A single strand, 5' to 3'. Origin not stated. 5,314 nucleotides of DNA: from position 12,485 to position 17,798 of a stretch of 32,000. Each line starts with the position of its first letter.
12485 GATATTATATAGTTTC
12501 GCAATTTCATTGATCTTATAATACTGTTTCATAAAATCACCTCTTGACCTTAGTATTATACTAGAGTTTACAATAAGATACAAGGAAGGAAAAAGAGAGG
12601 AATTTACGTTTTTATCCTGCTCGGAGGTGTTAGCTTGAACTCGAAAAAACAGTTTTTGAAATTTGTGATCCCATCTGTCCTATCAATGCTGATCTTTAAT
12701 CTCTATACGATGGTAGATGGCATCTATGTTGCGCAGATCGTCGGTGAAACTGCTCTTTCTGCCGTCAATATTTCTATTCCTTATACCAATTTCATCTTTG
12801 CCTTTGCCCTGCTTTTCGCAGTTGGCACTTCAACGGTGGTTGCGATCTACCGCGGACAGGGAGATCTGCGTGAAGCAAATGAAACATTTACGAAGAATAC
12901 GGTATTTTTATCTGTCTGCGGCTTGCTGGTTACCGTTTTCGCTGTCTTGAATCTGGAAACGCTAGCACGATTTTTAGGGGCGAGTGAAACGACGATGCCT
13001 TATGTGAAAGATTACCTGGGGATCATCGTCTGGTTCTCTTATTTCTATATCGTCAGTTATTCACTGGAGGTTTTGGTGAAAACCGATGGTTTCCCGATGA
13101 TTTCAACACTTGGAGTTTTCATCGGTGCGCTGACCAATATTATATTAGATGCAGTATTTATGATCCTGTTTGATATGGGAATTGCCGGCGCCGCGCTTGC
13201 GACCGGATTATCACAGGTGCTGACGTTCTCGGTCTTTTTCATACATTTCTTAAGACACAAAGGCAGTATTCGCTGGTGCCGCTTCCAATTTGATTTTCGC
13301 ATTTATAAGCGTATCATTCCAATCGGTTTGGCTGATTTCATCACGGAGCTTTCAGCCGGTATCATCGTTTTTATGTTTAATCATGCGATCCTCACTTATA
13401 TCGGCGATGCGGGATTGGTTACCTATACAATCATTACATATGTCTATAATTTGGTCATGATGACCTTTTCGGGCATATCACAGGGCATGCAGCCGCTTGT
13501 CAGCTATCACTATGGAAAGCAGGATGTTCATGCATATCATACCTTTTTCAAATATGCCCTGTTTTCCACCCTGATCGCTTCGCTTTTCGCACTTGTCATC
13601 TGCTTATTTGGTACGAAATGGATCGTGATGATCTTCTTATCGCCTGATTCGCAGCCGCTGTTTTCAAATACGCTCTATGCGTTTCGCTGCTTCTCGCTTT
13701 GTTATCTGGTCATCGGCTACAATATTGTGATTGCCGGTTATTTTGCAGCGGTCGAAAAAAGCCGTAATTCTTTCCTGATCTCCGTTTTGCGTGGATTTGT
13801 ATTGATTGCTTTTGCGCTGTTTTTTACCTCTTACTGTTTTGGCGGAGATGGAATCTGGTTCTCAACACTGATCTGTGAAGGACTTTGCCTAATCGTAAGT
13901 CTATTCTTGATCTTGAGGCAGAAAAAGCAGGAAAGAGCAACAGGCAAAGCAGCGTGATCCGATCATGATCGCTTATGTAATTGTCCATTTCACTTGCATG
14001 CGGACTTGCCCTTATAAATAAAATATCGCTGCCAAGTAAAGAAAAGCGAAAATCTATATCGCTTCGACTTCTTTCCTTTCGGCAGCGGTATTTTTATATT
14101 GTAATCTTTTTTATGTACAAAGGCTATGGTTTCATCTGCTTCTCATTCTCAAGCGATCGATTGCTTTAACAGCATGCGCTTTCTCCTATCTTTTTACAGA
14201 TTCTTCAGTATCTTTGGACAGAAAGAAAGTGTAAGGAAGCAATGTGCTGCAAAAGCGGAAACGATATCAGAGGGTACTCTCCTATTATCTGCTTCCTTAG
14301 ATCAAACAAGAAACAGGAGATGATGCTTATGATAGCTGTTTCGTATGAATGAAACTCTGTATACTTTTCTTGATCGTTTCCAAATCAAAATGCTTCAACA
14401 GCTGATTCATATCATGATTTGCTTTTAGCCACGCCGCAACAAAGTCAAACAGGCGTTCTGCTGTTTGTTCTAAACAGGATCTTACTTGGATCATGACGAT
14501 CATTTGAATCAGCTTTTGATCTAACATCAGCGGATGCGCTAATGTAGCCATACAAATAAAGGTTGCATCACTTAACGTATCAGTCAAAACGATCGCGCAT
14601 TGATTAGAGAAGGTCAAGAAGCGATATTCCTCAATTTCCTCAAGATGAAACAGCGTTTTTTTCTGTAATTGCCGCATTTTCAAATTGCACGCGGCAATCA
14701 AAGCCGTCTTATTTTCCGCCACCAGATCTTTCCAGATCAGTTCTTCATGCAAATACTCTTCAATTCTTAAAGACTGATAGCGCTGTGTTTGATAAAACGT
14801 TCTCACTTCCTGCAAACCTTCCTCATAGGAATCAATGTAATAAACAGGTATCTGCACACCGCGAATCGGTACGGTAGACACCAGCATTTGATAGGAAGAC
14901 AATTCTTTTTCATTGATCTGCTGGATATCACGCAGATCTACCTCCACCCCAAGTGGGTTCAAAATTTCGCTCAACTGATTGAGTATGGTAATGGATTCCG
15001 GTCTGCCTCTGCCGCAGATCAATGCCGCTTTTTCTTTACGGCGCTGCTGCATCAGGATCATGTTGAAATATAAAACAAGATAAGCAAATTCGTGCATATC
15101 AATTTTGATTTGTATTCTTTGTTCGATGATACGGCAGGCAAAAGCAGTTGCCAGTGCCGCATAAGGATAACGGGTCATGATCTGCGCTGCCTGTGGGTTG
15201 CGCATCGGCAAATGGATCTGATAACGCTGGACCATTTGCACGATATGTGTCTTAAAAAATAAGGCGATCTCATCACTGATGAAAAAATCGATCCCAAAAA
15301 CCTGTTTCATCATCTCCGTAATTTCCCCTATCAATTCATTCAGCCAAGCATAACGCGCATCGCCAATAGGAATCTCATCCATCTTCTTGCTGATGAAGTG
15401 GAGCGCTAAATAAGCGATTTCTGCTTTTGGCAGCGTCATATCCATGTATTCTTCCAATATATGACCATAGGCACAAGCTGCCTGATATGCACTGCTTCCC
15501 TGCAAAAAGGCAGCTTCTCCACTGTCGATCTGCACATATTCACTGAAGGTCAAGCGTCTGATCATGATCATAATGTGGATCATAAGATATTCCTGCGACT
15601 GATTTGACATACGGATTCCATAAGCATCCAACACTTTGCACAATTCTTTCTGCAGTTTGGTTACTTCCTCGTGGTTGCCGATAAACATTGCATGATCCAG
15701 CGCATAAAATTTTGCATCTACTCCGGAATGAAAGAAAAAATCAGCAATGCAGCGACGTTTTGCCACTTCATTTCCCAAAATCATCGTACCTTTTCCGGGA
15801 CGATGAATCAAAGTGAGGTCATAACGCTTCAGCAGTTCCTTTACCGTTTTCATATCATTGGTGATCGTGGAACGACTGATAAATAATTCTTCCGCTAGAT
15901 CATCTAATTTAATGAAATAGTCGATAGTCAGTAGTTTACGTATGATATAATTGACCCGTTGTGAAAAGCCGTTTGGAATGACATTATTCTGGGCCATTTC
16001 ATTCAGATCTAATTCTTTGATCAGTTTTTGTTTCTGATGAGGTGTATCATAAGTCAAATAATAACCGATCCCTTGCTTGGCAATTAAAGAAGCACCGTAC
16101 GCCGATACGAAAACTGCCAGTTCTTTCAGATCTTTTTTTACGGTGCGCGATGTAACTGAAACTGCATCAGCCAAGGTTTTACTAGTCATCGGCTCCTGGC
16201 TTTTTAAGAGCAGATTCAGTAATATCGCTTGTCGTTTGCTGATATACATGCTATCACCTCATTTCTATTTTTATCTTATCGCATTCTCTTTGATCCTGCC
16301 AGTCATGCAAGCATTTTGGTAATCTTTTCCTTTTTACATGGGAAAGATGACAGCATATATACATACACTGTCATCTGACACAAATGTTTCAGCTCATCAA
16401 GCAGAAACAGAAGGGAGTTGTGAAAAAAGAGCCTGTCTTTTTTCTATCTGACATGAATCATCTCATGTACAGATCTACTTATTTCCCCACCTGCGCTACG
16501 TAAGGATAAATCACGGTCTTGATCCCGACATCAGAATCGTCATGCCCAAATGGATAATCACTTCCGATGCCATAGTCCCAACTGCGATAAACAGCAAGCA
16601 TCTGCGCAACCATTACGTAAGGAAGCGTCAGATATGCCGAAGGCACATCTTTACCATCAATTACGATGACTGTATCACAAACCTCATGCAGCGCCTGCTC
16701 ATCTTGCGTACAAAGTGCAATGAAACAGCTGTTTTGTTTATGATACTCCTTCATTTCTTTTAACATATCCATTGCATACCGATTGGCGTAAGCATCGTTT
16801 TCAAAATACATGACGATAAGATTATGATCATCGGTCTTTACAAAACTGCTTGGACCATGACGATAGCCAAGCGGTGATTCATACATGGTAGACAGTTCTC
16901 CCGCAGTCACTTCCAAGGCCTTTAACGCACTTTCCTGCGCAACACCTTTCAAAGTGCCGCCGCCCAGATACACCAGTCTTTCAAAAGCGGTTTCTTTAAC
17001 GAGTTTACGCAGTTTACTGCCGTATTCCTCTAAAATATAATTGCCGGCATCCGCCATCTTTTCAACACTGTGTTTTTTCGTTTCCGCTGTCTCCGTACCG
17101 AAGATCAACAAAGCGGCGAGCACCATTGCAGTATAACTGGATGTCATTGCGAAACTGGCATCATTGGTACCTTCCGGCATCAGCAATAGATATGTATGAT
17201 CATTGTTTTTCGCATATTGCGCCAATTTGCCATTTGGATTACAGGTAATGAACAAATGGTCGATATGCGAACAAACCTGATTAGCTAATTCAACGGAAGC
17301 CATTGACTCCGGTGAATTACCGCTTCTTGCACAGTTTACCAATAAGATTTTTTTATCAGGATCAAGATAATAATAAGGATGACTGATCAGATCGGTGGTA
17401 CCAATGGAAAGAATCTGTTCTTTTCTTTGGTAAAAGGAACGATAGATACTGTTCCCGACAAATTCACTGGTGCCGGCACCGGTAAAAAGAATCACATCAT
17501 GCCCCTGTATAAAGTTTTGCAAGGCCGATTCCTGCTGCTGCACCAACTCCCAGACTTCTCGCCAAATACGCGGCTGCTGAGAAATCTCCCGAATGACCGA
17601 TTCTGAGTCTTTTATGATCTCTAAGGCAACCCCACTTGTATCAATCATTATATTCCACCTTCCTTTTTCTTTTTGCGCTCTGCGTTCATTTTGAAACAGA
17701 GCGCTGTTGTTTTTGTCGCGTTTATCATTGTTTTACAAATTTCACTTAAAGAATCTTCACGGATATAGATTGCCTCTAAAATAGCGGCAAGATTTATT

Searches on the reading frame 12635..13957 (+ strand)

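Call 65: search_protein_families(library=pfam, proteins=[window:12635-13957:+], max_evalue=0.00001)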
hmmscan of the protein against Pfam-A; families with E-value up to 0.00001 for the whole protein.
window:12635-13957:+ (440 aa): 1 family
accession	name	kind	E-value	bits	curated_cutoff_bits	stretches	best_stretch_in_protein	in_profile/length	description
PF01554.23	MatE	-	2.4e-33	115.6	24.9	2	13-173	1-160/161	MatE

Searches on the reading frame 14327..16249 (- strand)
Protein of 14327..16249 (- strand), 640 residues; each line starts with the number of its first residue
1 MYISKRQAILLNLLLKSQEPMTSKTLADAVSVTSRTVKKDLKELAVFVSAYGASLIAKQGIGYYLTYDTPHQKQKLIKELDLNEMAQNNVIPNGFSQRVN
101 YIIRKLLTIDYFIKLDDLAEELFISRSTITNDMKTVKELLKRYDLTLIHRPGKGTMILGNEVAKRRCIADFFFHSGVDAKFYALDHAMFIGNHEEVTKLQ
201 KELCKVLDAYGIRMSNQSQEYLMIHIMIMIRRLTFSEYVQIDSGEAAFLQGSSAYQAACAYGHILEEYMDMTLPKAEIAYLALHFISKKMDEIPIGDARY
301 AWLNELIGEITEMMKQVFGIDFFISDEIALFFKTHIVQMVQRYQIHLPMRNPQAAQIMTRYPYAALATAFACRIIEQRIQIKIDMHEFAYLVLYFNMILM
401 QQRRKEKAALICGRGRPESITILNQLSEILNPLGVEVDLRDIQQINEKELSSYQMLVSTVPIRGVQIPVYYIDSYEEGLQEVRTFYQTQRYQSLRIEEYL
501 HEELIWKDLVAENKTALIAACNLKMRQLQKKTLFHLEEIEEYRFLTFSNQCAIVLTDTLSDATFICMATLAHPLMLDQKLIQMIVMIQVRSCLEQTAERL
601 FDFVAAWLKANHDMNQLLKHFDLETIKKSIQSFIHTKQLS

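Call 65: search_protein_families(library=pfam, proteins=[window:14327-16249:-], max_evalue=0.00001)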
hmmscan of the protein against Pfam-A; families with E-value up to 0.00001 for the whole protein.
window:14327-16249:- (640 aa): 4 families
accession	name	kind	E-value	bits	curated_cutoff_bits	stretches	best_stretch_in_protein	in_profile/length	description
PF00874.25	PRD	-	1.6e-22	80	23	2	205-287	6-89/90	PRD domain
PF08279.18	HTH_11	-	5.1e-17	61.9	25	2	7-63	2-54/55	HTH domain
PF05043.19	Mga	-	1e-14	55.3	21.1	1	87-172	5-87/87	Mga helix-turn-helix domain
PF08280.17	HTH_Mga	-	1.6e-09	38.1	23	0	4-47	4-46/59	M protein trans-acting positive regulator (MGA) HTH domain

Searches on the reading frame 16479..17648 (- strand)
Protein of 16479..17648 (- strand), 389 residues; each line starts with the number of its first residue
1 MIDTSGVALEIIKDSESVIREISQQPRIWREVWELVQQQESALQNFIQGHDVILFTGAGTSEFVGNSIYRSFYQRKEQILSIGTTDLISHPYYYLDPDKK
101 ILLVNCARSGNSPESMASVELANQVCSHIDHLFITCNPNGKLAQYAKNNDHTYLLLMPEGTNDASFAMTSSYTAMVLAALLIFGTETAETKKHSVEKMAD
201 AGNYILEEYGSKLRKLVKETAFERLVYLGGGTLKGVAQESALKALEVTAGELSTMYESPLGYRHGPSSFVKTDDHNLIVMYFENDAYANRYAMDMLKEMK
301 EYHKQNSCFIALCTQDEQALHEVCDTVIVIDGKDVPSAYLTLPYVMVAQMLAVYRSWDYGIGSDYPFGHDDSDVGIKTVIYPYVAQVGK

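Call 65: search_protein_families(library=pfam, proteins=[window:16479-17648:-], max_evalue=0.00001)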
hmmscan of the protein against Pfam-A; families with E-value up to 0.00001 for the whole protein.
window:16479-17648:- (389 aa): 1 family
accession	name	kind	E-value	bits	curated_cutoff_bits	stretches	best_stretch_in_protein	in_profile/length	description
PF01380.27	SIS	-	1.1e-11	45.1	25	1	52-181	7-127/131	SIS domain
